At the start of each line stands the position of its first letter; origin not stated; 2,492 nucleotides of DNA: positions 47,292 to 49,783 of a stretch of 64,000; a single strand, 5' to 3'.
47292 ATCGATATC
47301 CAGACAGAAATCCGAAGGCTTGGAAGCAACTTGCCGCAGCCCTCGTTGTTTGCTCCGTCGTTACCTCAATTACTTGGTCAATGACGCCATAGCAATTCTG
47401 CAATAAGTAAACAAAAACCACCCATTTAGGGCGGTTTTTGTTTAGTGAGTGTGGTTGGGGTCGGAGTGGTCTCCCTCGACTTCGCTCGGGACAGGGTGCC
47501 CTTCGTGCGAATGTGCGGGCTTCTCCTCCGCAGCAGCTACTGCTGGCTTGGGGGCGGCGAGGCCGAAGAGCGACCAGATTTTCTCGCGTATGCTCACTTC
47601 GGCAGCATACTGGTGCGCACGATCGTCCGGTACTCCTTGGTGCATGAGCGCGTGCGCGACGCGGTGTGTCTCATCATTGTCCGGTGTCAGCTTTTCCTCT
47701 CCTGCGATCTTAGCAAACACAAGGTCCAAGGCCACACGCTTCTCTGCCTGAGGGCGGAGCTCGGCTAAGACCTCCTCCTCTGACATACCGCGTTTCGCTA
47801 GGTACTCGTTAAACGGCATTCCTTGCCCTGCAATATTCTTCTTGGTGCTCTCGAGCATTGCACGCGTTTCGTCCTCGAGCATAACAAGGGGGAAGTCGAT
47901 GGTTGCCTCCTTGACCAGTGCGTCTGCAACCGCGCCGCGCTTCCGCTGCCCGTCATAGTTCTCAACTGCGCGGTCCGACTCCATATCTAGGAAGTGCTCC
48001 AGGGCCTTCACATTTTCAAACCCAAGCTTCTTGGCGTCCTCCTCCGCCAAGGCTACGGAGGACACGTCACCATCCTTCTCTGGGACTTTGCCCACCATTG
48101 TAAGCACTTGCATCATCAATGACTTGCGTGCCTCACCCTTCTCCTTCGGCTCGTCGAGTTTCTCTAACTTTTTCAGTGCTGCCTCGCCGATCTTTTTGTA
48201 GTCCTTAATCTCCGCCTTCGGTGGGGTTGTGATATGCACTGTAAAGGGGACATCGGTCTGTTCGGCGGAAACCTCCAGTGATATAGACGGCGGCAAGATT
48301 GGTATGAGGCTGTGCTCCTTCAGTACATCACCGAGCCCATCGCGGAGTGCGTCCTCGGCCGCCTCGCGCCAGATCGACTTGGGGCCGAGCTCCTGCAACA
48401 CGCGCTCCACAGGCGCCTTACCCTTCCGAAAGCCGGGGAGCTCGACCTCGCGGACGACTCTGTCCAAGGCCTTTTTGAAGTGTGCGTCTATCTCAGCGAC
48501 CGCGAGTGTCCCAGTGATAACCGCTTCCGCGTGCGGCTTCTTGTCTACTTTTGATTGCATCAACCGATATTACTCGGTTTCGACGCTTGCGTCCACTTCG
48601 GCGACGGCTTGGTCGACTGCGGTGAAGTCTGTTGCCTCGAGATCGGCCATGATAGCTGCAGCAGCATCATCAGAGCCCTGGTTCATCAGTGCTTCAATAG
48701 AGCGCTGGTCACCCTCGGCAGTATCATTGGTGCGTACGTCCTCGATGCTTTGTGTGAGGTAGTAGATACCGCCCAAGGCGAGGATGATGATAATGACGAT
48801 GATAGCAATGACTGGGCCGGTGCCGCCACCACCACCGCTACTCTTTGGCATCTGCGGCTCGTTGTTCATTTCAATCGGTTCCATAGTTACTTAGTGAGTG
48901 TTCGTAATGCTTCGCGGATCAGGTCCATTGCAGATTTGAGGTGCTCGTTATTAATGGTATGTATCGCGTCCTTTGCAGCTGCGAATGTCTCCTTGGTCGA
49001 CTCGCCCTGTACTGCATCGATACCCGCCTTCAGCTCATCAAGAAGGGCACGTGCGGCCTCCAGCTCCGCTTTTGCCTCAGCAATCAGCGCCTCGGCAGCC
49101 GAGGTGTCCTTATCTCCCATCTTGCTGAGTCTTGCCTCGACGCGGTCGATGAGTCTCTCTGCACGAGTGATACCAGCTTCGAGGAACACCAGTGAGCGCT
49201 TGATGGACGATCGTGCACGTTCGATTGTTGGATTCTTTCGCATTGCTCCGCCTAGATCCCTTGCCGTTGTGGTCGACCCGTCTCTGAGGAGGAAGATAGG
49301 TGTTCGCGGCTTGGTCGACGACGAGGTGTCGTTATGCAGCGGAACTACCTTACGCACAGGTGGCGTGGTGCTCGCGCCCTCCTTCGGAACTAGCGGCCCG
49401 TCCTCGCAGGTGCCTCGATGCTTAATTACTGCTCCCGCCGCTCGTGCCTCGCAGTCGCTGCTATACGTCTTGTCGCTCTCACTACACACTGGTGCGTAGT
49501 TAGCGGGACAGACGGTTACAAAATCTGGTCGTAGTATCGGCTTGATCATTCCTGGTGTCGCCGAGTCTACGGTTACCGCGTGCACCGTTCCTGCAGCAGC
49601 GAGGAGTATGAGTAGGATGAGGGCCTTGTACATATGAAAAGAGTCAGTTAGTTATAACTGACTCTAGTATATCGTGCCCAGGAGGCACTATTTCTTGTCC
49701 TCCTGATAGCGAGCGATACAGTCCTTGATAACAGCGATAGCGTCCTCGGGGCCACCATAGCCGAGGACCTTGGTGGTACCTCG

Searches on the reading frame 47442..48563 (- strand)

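Call 4: search_protein_families(library=pfam, proteins=[window:47442-48563:-], max_evalue=0.01)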
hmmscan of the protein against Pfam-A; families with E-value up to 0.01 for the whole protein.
window:47442-48563:- (373 aa): 2 families
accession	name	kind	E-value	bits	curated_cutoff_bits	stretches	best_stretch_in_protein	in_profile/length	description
PF05697.18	Trigger_N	-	3.5e-24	86.2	22.2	1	2-125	1-123/144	Bacterial trigger factor protein (TF)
PF05698.19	Trigger_C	-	1.9e-21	77.2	22.7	1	186-303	3-120/162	Bacterial trigger factor protein (TF) C-terminus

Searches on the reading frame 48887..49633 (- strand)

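Call 58: search_protein_families(library=pfam, proteins=[window:48887-49633:-], max_evalue=0.01)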
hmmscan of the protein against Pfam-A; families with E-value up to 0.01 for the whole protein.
window:48887-49633:- (248 aa): 2 families
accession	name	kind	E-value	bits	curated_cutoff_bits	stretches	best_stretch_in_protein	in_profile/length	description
PF00050.26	Kazal_1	-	1.7e-05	25.2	21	1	40-62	6-29/49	Kazal-type serine protease inhibitor domain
PF07648.20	Kazal_2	-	0.00073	20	22.8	1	41-67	5-32/48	Kazal-type serine protease inhibitor domain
